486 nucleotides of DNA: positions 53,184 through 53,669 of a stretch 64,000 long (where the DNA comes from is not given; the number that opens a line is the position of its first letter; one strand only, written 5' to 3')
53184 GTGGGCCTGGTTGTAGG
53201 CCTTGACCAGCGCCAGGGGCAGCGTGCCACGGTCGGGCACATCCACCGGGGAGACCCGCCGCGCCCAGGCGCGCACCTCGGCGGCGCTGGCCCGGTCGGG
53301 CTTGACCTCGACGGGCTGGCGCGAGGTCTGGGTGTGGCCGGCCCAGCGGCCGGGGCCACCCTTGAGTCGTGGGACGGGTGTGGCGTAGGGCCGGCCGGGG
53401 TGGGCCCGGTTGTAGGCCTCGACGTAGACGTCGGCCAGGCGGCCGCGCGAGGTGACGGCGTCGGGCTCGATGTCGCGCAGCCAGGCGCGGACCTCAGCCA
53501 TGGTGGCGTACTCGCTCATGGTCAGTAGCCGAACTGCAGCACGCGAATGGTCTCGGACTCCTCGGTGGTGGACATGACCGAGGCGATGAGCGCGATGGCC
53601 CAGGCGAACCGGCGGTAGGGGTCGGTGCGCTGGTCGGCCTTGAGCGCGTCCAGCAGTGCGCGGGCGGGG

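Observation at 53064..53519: Protein with two tandem Lsr2-type DNA-binding domains and no oligomerisation domain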

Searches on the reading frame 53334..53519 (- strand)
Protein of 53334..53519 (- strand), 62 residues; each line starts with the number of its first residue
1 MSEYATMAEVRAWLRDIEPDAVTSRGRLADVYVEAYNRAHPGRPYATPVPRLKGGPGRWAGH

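Call 6: search_protein_families(library=pfam, proteins=[window:53334-53519:-], max_evalue=10)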
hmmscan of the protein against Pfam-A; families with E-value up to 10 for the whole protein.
seq(62 aa): 1 family
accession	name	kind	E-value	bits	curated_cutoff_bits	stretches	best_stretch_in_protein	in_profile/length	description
PF23359.1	Lsr2_DNA-bd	-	0.23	11.3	26.9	1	8-39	7-37/37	Lsr2 DNA-binding domain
